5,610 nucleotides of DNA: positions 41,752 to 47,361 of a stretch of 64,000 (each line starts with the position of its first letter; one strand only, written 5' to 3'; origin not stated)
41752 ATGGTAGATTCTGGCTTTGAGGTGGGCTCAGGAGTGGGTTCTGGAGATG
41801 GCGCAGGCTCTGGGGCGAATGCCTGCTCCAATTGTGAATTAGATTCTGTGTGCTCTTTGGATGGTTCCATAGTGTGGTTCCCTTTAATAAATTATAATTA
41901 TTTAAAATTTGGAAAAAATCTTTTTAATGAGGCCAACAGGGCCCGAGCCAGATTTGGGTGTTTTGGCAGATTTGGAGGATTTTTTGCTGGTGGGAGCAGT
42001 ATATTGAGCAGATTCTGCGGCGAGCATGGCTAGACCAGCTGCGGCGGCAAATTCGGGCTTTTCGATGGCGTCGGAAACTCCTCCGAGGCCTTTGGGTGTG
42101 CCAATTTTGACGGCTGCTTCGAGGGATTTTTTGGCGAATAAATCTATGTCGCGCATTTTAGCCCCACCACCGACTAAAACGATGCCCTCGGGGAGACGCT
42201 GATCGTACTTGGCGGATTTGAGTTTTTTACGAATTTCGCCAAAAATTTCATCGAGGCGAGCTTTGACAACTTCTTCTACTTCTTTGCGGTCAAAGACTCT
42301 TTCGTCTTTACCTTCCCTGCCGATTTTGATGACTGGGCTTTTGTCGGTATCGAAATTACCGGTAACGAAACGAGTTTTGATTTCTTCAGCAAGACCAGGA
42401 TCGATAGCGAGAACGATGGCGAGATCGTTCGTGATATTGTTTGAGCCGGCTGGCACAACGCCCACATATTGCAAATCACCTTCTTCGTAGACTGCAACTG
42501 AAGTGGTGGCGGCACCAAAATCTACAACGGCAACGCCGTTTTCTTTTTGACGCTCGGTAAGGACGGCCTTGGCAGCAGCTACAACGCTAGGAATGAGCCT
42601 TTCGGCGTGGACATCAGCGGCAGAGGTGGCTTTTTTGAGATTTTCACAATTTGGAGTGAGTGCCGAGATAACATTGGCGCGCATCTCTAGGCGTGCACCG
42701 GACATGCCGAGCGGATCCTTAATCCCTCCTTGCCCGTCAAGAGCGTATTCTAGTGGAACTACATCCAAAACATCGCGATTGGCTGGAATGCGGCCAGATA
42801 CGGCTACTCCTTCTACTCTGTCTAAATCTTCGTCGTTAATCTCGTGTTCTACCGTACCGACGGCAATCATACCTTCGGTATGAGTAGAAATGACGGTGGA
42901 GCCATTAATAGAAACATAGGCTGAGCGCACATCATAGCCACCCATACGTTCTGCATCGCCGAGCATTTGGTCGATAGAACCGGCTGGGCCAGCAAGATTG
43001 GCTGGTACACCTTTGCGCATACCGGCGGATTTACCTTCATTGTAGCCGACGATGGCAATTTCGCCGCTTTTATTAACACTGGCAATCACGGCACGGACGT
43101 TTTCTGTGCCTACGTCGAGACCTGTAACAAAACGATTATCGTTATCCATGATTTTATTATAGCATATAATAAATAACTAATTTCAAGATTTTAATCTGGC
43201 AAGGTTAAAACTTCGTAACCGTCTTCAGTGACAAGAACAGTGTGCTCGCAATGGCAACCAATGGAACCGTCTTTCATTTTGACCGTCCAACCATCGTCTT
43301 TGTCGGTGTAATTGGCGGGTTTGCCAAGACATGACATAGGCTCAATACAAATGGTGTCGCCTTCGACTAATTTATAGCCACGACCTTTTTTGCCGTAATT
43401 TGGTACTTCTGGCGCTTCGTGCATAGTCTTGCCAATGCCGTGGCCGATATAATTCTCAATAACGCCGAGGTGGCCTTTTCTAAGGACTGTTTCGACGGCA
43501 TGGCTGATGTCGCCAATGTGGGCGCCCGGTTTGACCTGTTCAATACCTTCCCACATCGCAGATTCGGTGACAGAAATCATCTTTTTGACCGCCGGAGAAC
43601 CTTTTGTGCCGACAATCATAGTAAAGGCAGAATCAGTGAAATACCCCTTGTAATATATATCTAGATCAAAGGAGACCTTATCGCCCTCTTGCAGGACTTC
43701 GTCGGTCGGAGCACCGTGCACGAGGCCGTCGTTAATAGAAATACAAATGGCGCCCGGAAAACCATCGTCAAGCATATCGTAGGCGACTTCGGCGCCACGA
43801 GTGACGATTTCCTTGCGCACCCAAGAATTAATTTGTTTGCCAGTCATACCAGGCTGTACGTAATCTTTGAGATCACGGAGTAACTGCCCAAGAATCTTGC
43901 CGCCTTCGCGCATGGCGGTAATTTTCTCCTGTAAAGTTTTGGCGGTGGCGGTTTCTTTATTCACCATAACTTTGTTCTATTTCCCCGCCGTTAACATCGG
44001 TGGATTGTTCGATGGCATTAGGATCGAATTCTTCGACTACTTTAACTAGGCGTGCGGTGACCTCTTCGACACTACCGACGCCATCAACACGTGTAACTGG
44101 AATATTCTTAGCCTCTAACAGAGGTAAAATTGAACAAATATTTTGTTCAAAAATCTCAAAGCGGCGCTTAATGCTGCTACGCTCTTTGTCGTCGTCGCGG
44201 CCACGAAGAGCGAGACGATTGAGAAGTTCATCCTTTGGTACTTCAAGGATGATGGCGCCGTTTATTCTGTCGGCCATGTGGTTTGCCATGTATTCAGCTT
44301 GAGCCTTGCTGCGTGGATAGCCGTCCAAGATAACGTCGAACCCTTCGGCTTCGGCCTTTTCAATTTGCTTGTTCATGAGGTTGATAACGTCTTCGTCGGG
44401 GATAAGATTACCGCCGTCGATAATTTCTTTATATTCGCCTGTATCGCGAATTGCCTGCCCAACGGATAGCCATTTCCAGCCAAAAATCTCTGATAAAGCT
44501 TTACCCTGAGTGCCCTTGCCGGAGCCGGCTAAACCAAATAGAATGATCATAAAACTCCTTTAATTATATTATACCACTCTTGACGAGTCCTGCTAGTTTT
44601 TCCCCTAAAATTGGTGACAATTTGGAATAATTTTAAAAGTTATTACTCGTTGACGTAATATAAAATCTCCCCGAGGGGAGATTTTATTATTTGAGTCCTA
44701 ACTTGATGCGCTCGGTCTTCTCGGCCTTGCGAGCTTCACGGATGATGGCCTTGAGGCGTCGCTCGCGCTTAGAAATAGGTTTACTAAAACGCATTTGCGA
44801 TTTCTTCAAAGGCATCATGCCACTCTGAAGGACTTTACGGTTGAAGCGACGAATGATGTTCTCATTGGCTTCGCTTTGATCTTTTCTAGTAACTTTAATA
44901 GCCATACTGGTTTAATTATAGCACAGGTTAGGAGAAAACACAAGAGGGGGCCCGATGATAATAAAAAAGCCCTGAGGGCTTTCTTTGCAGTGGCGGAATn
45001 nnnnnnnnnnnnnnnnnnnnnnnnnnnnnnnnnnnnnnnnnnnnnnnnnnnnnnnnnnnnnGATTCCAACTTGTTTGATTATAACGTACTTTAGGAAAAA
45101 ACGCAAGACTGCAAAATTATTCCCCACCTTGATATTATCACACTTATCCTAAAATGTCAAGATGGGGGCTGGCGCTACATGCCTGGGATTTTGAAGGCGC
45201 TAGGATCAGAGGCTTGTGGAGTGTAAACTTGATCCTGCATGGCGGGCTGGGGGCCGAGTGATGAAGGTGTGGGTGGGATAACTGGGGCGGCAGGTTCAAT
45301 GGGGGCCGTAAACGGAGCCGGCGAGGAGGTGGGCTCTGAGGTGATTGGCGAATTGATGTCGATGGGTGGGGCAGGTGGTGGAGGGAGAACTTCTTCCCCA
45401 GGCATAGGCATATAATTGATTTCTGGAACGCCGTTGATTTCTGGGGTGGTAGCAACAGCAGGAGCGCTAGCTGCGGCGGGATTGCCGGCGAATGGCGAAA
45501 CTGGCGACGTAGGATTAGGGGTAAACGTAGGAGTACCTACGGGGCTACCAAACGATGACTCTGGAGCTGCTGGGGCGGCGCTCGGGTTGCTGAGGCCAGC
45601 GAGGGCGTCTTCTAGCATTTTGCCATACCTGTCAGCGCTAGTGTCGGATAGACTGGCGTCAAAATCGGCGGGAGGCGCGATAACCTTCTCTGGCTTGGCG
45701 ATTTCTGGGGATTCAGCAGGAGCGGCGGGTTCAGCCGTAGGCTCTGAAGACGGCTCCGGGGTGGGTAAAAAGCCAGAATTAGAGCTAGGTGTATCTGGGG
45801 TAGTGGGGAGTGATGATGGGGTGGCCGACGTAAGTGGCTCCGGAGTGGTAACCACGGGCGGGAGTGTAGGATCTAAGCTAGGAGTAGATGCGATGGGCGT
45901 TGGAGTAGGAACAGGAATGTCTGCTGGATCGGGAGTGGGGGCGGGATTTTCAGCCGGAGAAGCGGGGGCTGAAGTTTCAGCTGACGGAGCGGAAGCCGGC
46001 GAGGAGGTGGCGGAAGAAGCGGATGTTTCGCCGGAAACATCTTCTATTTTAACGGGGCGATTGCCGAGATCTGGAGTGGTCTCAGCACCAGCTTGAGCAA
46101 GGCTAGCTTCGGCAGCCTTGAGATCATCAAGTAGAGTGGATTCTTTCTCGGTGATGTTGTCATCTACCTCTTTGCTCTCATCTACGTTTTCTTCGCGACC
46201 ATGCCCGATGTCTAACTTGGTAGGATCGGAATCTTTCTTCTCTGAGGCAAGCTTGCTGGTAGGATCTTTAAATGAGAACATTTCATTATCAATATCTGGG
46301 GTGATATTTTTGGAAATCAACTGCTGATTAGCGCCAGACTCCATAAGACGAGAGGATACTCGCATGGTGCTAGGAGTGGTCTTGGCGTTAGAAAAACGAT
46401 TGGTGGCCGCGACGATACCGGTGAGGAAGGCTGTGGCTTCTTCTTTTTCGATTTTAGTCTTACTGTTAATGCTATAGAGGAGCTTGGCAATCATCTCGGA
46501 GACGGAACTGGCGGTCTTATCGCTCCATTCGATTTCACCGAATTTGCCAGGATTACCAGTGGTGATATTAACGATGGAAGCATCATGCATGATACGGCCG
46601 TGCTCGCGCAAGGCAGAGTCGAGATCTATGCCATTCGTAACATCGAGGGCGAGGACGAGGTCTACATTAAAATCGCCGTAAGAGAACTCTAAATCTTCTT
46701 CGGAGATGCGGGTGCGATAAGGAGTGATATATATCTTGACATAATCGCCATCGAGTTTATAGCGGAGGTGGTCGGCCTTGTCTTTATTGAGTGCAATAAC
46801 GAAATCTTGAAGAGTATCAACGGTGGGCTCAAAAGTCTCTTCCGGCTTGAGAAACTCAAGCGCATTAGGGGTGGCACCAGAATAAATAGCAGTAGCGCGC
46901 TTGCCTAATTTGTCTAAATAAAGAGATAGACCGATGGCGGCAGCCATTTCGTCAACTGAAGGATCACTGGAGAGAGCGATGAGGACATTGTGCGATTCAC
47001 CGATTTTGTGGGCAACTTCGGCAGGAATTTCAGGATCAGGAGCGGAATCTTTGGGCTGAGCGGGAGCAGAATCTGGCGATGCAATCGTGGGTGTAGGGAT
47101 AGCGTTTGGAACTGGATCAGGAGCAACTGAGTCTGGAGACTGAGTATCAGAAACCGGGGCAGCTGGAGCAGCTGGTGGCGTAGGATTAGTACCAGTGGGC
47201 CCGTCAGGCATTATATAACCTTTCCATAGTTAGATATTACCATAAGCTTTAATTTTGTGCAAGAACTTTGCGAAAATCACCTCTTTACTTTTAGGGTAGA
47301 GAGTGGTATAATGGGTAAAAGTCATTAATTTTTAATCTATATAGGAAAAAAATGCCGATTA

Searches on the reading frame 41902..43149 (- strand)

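Call 52: search_protein_families(library=pfam, proteins=[window:41902-43149:-], max_evalue=0.00001)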
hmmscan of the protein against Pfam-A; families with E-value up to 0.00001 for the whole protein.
window:41902-43149:- (415 aa): 4 families
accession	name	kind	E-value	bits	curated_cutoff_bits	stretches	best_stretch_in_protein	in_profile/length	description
PF14450.12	FtsA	-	1.2e-25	90.7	31.8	1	207-372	1-127/127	Cell division protein FtsA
PF02491.25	SHS2_FTSA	-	3.1e-21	75.9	25.4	1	83-161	1-78/79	SHS2 domain inserted in FTSA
PF06723.19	MreB_Mbl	-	2.4e-08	33.6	27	1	181-350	122-304/327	MreB/Mbl protein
PF11104.14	PilM_2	-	6.8e-06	25.7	27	0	190-259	166-235/340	Type IV pilus assembly protein PilM;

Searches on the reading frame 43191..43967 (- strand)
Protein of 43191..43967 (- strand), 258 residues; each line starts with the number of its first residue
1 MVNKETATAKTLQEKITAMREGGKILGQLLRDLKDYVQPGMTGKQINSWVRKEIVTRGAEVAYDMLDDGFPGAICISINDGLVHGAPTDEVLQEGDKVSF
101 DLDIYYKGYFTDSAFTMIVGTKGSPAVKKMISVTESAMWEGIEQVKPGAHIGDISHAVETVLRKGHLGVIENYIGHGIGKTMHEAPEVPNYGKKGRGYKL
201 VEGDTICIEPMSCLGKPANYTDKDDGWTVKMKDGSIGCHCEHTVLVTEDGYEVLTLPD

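Call 52: search_protein_families(library=pfam, proteins=[window:43191-43967:-], max_evalue=0.00001)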
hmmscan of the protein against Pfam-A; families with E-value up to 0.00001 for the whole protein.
window:43191-43967:- (258 aa): 1 family
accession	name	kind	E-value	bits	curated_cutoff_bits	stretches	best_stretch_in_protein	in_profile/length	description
PF00557.29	Peptidase_M24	-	1.8e-44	152.4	23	1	18-248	2-208/208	Metallopeptidase family M24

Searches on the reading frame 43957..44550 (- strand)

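Call 67: search_protein_families(library=pfam, proteins=[window:43957-44550:-], max_evalue=0.0001)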
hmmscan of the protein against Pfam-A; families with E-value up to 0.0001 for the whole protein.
window:43957-44550:- (197 aa): 4 families
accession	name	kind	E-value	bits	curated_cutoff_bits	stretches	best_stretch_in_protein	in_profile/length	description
PF00406.28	ADK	-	2.7e-22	79.9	26.8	1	4-146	1-147/151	Adenylate kinase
PF13207.12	AAA_17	-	7.3e-18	65.6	27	1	5-124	1-133/136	AAA domain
PF13238.12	AAA_18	-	8.2e-10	39.7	29.4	1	2-125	1-120/128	AAA domain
PF13671.12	AAA_33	-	2.2e-06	28.5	27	1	1-123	1-125/143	AAA domain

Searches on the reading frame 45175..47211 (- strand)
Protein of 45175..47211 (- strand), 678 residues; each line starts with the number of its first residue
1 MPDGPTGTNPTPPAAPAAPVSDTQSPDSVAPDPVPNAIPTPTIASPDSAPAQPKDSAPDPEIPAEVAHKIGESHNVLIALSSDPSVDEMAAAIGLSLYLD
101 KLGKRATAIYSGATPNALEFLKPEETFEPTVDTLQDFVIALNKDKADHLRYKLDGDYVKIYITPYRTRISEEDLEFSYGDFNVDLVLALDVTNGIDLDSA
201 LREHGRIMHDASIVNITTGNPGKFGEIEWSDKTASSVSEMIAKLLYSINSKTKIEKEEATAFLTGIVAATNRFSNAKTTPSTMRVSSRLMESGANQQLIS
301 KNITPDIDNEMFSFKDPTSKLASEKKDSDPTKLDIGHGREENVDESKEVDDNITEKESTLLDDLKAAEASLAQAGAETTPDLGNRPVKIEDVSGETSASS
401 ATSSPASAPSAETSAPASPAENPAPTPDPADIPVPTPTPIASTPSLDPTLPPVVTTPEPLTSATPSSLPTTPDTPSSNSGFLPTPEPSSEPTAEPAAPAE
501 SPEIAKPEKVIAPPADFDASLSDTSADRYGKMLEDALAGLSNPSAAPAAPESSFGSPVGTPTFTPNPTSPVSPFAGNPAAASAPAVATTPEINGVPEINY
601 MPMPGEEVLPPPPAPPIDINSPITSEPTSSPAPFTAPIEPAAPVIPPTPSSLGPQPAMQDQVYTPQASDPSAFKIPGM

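Call 52: search_protein_families(library=pfam, proteins=[window:45175-47211:-], max_evalue=0.00001)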
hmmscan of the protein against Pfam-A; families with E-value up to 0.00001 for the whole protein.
window:45175-47211:- (678 aa): 0 families

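Call 64: search_protein_families(library=ncbifam, proteins=[window:45175-47211:-], max_evalue=0.01)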
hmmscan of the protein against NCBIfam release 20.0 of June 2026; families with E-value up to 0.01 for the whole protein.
window:45175-47211:- (678 aa): 2 families
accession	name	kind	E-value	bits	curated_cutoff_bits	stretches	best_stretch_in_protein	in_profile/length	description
NF053633.1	OlncasPapPhNrnA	equivalog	1.5e-07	30.7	350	1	227-309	123-203/317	bifunctional oligoribonuclease/PAP phosphatase NrnA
NF011110.0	PRK14538.1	equivalog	0.0016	16.6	707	1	229-299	491-560/838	putative bifunctional signaling protein/50S ribosomal protein L9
